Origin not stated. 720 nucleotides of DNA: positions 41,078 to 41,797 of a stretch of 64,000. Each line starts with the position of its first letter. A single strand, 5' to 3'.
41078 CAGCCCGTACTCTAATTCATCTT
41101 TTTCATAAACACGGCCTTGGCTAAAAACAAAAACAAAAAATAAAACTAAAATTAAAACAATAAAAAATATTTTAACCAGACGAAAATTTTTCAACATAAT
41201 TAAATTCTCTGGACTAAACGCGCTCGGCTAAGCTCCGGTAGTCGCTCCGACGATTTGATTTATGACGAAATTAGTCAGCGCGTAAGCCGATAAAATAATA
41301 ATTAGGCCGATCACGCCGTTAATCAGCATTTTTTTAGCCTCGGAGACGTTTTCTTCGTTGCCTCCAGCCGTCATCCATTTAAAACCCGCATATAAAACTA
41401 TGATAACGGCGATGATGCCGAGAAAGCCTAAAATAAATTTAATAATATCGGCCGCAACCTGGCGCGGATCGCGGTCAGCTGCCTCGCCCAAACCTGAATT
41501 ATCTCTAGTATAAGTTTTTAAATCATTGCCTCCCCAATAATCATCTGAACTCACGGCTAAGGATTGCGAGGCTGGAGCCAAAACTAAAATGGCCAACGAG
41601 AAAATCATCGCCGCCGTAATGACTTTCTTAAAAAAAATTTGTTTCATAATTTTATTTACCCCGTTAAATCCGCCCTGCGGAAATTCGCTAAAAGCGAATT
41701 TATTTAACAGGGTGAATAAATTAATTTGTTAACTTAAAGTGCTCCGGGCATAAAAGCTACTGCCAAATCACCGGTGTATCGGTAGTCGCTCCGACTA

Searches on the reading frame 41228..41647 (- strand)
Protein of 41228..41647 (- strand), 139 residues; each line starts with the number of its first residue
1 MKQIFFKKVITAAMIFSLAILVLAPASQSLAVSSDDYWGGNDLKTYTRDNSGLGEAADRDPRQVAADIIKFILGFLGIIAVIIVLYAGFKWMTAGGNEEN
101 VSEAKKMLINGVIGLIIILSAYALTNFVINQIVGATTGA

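Call 50: search_protein_families(library=pfam, proteins=[window:41228-41647:-], max_evalue=1)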
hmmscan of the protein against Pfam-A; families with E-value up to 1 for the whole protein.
window:41228-41647:- (139 aa): 5 families
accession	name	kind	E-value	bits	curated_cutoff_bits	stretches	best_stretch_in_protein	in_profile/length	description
PF18895.5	T4SS_pilin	-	1.9e-11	44.3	26.6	1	64-128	8-71/71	Type IV secretion system pilin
PF04956.18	TrbC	-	1.7e-07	31.8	27.9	1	62-126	38-96/98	TrbC/VIRB2 pilin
PF05987.18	DUF898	-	0.017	14.7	28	1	11-125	128-241/336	Bacterial protein of unknown function (DUF898)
PF11188.13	DUF2975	-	0.052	13.9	27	1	62-135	12-85/130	Protein of unknown function (DUF2975)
PF04746.17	DUF575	-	0.29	11.9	25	1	62-103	6-47/101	Protein of unknown function (DUF575)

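Call 79: search_protein_families(library=ncbifam, proteins=[window:41228-41647:-], max_evalue=0.1)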
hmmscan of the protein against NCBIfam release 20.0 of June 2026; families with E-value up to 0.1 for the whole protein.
window:41228-41647:- (139 aa): 2 families
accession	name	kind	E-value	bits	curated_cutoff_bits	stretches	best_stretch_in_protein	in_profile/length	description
NF045849.1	ICE_MMCAP2_0565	equivalog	1.4e-10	40.7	40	1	68-132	16-80/80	Mbov_0395 family pilin-like conjugal transfer protein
NF010431.0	PRK13857.1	equivalog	0.00093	19.2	103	1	56-121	50-108/120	pilin major subunit VirB2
